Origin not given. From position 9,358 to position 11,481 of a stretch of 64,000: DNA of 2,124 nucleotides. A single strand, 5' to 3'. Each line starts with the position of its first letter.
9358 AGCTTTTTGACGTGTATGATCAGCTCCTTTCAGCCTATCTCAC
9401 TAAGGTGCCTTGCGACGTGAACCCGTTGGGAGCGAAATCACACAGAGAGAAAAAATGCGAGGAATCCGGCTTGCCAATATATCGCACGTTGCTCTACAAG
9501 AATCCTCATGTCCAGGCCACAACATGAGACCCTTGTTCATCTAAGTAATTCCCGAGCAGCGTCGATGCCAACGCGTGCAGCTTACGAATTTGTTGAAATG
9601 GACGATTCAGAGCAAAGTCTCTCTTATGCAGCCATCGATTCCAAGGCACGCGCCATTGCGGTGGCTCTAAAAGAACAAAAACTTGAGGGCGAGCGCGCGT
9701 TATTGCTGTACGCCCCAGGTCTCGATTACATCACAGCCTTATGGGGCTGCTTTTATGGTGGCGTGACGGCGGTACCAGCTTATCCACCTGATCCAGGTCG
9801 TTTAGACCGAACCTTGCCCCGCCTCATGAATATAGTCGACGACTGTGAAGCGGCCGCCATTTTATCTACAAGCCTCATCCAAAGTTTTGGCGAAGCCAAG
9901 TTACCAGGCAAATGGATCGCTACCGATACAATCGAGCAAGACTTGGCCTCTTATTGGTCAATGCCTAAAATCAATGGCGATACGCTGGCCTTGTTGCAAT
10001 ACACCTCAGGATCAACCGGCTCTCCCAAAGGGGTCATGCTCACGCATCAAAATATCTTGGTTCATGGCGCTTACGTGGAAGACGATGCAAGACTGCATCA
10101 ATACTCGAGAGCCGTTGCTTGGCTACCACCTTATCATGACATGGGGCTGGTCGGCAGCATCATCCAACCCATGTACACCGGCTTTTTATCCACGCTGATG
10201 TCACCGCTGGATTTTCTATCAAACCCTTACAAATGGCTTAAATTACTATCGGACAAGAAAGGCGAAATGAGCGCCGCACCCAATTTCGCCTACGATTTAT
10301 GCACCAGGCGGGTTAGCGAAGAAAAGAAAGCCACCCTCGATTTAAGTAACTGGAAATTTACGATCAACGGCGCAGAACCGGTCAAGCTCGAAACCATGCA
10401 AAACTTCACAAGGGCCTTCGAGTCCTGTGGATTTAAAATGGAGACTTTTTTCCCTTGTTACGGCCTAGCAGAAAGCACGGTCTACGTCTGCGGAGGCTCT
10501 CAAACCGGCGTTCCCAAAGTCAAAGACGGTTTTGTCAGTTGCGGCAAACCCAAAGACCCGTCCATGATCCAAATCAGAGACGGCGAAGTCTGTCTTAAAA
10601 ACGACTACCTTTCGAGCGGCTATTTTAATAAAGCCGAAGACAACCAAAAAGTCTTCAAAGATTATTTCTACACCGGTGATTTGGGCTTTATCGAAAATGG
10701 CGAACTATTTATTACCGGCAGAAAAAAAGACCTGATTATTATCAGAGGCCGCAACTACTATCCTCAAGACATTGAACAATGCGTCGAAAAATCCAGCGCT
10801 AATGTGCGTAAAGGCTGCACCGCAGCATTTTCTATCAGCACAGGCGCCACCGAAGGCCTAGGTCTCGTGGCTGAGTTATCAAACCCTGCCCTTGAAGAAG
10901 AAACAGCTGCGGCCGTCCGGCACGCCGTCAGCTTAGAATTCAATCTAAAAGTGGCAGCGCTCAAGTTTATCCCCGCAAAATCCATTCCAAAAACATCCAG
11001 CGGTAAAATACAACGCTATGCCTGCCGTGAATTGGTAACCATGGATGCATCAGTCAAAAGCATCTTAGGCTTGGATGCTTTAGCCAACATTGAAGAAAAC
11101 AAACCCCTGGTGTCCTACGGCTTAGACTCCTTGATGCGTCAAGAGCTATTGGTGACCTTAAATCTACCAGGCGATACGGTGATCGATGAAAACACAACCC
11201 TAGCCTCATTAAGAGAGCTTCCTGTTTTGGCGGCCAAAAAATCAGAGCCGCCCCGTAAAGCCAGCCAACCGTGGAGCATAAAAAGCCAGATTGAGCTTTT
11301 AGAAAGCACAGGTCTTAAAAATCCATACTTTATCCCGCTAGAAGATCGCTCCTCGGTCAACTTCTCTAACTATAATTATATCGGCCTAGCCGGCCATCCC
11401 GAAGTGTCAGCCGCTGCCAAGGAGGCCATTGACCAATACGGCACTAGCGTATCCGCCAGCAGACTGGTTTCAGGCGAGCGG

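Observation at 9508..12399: Single-polypeptide FAAL-ACP-alpha-oxoamine synthase: candidate self-contained sphingoid base synthase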

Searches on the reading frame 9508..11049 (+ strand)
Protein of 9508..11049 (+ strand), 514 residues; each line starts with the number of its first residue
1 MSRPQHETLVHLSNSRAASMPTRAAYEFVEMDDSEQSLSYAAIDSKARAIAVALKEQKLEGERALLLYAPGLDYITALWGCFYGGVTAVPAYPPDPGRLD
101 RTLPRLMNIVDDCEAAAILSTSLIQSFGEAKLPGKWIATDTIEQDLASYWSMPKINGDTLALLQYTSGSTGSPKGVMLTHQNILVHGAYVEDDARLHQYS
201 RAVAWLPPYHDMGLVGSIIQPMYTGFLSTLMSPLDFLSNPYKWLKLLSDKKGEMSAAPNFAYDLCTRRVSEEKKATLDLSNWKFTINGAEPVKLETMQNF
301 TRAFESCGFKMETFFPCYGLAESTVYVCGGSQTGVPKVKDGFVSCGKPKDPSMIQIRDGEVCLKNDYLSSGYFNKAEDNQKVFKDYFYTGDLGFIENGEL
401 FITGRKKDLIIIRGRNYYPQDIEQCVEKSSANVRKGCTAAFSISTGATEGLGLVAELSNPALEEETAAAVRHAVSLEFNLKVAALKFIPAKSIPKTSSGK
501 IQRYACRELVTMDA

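Call 43: search_solved_structures(query=window:9508-11049:+, max_evalue=1e-60, show_alignments=5)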
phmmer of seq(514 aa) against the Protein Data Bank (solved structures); distinct sequences matched with E-value up to 1e-60: 10.
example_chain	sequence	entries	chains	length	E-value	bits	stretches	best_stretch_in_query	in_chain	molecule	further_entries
7r7g_A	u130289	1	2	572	5e-122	411.4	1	9-332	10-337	Polyketide synthase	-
7r7f_A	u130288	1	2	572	9.4e-122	410.5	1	9-332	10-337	Polyketide synthase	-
7r7e_A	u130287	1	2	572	1.1e-121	410.3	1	9-332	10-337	Polyketide synthase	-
3kxw_A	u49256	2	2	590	3.6e-100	339.3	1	6-332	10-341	Saframycin Mx1 synthetase B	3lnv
3pbk_A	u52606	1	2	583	5.3e-75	256.3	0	34-330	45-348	Fatty Acyl-Adenylate Ligase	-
5d6j_A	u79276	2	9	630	1.6e-73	251.3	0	24-338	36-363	Acyl-CoA synthase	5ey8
5icr_A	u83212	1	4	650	1.9e-73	251.1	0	24-338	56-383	Acyl-CoA synthase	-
5ey9_A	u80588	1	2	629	2.4e-70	240.9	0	21-337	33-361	Long-chain-fatty-acid--AMP ligase FadD32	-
5hm3_A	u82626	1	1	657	4.1e-69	236.8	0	23-337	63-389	Long-chain-fatty-acid--AMP ligase FadD32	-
8hd4_A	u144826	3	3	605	7.4e-62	212.9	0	26-337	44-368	Long-chain-fatty-acid--AMP ligase FadD23 | Fatty-acid-CoA ligase FadD23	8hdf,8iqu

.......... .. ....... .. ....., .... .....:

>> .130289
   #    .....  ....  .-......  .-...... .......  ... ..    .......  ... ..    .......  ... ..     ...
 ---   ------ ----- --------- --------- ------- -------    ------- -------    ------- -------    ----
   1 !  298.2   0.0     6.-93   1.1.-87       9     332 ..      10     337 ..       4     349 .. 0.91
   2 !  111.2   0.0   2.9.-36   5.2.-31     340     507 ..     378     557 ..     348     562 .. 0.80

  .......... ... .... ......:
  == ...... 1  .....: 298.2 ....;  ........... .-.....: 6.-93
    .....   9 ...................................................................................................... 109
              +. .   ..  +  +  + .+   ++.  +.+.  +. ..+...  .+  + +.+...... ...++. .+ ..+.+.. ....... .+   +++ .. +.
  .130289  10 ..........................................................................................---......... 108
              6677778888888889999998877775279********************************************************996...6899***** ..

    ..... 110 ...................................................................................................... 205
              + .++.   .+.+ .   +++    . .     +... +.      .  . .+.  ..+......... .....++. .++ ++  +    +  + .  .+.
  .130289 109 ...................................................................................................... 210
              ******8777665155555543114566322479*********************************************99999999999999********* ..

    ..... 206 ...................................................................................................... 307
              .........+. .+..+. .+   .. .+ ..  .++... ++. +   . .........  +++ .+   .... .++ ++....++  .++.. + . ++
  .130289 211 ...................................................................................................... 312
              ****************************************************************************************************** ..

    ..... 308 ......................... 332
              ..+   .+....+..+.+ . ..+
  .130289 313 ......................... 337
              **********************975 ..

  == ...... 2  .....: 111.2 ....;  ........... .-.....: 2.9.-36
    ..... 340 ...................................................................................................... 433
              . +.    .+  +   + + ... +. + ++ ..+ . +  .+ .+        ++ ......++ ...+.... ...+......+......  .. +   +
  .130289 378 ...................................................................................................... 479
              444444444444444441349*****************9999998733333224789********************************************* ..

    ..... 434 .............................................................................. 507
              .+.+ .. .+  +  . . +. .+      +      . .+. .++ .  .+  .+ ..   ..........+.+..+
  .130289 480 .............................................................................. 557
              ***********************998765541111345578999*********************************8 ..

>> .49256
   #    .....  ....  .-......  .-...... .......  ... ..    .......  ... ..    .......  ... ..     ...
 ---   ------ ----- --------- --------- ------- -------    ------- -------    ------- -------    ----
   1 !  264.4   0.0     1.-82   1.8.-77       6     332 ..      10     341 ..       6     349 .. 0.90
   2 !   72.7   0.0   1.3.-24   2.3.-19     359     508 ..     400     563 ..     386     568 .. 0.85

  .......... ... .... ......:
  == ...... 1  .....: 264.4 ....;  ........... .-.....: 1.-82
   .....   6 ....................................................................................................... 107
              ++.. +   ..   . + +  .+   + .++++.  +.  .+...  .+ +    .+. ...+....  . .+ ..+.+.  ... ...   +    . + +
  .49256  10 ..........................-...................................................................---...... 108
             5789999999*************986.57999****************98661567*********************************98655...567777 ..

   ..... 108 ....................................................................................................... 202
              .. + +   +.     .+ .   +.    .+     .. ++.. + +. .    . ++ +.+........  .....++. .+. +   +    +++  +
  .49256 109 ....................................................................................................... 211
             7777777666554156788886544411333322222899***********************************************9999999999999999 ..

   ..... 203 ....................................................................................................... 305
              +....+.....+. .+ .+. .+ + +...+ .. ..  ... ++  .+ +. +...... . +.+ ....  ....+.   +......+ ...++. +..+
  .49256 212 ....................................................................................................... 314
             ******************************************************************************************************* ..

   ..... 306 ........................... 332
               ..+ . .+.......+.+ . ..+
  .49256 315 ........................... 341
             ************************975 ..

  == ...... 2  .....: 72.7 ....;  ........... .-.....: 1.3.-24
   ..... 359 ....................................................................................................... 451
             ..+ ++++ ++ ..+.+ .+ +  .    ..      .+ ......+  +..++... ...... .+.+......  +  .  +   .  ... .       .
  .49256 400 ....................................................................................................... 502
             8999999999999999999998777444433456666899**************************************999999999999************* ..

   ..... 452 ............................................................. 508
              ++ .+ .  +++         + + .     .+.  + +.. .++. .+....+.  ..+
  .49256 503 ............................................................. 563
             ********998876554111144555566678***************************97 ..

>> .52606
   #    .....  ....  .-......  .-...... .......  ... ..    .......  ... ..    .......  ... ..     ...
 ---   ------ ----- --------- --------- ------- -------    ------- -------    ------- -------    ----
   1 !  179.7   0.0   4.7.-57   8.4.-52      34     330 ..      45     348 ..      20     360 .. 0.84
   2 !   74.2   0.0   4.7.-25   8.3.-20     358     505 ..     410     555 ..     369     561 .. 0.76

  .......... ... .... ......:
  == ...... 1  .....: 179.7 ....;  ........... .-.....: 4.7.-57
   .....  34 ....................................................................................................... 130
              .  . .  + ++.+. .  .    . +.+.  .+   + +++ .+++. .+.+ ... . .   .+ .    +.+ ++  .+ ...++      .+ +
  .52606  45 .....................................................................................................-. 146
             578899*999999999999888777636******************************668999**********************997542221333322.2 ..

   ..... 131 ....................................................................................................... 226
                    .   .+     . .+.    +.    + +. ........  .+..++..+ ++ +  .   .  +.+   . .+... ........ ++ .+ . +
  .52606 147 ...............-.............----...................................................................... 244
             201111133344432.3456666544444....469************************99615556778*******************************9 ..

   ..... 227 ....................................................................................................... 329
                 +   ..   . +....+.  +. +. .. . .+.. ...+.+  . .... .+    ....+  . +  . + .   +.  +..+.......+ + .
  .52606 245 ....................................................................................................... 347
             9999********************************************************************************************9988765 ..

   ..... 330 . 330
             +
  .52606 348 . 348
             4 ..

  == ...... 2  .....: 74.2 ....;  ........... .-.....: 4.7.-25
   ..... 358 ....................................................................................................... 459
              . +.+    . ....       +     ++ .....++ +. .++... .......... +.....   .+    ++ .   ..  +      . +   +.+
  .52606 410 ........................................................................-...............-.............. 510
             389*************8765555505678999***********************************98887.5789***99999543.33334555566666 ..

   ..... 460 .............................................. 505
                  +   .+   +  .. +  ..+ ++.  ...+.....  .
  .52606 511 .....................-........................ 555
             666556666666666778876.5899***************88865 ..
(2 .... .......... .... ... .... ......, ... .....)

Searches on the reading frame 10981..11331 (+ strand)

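Call 6: search_protein_families(library=pfam, proteins=[window:10981-11331:+], max_evalue=10)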
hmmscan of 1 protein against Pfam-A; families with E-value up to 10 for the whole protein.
seq(117 aa): 1 family
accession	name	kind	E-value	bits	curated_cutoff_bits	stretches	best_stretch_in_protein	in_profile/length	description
PF00550.31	PP-binding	-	0.0001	22.9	20.8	1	24-61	6-42/67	Phosphopantetheine attachment site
